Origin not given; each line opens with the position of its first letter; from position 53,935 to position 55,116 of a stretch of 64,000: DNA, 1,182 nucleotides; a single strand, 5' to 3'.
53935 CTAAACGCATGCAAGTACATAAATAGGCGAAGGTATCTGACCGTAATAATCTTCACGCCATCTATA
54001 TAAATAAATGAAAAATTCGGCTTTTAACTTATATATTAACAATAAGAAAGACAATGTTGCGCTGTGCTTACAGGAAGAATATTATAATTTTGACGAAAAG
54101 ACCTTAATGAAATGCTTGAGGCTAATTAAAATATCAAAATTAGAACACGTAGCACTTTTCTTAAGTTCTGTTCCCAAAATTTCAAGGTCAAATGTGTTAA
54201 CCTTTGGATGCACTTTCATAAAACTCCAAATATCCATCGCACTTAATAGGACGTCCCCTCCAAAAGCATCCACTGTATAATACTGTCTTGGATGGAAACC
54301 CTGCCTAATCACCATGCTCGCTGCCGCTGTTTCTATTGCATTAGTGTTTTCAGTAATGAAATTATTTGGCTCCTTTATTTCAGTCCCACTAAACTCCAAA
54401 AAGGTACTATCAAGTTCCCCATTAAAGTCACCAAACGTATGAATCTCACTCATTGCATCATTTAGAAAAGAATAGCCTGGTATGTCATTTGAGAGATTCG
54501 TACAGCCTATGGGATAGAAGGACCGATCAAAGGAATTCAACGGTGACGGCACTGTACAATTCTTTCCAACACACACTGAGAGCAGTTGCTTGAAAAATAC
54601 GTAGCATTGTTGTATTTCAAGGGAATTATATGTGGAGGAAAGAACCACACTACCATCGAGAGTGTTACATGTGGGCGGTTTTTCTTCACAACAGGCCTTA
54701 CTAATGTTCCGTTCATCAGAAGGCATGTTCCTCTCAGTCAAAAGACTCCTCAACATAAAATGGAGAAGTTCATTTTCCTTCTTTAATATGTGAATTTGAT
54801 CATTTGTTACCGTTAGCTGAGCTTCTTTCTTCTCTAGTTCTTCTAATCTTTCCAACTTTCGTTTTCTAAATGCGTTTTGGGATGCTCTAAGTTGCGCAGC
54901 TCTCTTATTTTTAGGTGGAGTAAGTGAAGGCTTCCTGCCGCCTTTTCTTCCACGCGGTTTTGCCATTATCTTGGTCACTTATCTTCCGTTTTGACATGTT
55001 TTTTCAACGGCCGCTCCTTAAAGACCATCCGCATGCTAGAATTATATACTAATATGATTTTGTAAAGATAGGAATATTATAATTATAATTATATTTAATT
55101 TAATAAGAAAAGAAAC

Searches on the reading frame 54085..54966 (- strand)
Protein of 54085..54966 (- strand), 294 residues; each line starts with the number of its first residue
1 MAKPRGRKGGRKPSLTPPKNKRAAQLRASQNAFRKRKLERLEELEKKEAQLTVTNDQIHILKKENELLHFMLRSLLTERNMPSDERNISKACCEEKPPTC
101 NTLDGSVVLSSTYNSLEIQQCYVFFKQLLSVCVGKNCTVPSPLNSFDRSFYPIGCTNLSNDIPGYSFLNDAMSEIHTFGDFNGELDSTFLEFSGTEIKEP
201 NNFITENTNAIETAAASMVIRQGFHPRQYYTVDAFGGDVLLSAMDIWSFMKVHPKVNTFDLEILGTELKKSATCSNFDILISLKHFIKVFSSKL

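Call 25: find_homologous_proteins(query=window:54085-54966:-, max_evalue=0.00001)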
Query window:54085-54966:- (294 aa): 4 proteins with E <= 0.00001 among 668 candidates.
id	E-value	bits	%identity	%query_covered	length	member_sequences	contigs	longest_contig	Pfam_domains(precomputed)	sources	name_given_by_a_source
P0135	4.7e-195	664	100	100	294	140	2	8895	PF00170.27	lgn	-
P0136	3.0e-141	488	76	100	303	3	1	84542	-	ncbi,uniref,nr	ncbi:Arr1p [Saccharomyces cerevisiae x Saccharomyces kudriavzevii VIN7]|uniref:Arr1p n=1 Tax=Sacchar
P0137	2.8e-139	481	74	100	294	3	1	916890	-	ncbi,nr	ncbi:hypothetical protein SKDZ_13G0040 [Saccharomyces kudriavzevii ZP591]|nr:hypothetical protein SK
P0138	1.7e-70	256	46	100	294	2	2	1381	-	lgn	-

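Call 26: find_encoding_contigs(protein=P0137, flank=5000, max_places=4)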
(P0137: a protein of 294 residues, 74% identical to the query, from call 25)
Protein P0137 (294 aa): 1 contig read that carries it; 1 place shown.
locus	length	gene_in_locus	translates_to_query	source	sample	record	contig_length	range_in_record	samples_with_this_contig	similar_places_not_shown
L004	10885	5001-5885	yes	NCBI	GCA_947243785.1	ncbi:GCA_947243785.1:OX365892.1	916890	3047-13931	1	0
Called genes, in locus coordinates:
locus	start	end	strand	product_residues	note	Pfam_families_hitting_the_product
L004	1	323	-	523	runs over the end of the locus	PF00478:IMPDH, PF00571:CBS (weak), PF01070:FMN_dh (faint)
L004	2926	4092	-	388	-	PF01758:SBF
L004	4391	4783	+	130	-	PF00581:Rhodanese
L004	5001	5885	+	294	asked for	-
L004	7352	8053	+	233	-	PF00674:DUP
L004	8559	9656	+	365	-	PF16884:ADH_N_2, PF00107:ADH_zinc_N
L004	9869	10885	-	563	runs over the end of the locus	PF04137:ERO1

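Call 27: find_encoding_contigs(protein=P0136, flank=5000, max_places=4)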
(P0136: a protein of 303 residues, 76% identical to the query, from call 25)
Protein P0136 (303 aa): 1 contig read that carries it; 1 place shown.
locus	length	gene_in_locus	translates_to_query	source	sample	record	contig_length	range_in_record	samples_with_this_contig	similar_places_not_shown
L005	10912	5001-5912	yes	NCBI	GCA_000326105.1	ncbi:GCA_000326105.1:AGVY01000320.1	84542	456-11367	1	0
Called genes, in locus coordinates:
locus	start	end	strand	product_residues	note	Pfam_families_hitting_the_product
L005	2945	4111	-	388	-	PF01758:SBF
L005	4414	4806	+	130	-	PF00581:Rhodanese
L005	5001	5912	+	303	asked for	-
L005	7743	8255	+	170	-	PF00674:DUP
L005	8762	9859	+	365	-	PF16884:ADH_N_2, PF00107:ADH_zinc_N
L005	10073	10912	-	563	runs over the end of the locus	PF04137:ERO1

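Call 28: find_encoding_contigs(protein=P0138, flank=5000, max_places=4)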
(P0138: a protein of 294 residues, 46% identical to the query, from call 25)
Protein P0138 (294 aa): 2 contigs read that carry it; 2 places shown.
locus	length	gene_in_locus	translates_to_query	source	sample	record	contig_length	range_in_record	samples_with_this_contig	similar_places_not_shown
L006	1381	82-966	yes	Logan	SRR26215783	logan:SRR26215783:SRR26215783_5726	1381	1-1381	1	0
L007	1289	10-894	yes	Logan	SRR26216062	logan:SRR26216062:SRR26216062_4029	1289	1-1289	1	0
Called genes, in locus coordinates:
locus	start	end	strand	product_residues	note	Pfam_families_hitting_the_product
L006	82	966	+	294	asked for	-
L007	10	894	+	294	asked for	-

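Call 67: find_related_loci(query=A3, collection=metagenome_contigs, flank=5000)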
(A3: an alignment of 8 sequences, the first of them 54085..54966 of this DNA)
Query A3 (294 aa) in metagenome_contigs; peptide patterns used: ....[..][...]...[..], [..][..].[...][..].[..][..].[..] (x = any residue, [..] = any of these).
184 stretches matched a pattern; 2 encode a relative of the query (tblastn E <= 1e-3); 2 distinct loci.
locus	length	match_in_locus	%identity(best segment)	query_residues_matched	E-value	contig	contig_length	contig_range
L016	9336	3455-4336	100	1-294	0e+0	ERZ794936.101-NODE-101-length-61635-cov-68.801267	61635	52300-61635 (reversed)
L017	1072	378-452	64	2-26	8e-7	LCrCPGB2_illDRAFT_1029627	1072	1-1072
